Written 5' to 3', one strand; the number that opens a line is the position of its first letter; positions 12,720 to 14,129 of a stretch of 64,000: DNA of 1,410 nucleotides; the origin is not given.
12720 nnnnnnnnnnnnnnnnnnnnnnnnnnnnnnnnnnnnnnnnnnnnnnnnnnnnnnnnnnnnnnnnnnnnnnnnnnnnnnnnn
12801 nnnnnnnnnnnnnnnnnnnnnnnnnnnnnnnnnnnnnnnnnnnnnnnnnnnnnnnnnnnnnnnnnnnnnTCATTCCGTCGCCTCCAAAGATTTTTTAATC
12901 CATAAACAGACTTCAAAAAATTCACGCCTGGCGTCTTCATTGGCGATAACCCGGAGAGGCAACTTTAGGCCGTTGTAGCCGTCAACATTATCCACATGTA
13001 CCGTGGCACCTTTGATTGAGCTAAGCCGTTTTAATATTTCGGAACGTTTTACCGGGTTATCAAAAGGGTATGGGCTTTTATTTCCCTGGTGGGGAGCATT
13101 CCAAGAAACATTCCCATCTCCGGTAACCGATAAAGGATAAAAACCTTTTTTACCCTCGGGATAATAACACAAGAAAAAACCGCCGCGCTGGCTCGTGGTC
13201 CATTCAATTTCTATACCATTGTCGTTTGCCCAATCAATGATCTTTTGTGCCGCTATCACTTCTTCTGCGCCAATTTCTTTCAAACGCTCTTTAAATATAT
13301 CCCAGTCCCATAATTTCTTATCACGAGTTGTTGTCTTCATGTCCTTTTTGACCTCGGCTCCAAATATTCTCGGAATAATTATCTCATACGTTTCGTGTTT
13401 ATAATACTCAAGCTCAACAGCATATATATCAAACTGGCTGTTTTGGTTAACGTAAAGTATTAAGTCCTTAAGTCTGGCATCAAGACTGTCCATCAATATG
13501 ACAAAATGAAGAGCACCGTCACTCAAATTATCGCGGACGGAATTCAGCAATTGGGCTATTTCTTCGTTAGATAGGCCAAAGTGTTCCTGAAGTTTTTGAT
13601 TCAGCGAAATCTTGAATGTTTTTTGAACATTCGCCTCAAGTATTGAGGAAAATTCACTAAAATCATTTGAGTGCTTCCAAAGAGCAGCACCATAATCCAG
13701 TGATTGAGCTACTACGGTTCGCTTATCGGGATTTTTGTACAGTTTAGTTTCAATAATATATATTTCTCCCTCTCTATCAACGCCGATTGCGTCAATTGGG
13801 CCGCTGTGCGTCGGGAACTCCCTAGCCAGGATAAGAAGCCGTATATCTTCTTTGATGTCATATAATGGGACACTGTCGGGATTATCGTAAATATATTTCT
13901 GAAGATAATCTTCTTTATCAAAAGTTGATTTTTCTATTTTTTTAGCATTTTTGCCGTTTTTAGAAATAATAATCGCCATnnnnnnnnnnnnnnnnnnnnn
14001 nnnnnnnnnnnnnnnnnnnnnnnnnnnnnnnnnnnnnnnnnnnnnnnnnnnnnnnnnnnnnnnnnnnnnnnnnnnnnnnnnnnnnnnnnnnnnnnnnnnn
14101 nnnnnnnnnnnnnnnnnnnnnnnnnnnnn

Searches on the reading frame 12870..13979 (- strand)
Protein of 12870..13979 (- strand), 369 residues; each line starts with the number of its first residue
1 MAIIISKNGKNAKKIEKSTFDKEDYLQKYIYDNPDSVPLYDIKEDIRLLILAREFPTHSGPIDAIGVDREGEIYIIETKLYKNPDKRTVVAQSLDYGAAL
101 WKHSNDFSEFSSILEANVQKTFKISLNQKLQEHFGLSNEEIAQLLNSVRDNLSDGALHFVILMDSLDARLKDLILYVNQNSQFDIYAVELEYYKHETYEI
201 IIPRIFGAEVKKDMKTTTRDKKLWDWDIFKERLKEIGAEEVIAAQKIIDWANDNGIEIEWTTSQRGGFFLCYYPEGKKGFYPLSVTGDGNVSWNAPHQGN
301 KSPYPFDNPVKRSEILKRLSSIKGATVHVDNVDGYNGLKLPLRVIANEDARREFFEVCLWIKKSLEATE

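Call 79: search_protein_families(library=padloc, proteins=[window:12870-13979:-], max_evalue=0.00001)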
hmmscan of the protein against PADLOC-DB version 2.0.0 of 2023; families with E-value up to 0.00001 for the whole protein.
window:12870-13979:- (369 aa): 4 families
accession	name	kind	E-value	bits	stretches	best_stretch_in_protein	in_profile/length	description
PDLC04916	PDC-S11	-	3.6e-18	63.8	1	7-223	9-202/358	-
PDLC04915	PDC-S11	-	1.6e-11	42.1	1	48-201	45-188/379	-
PDLC04944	PDC-S18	-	2.7e-10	38.1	1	1-116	1-106/307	-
PDLC04946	PDC-S18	-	1e-07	29.4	1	8-108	27-119/365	-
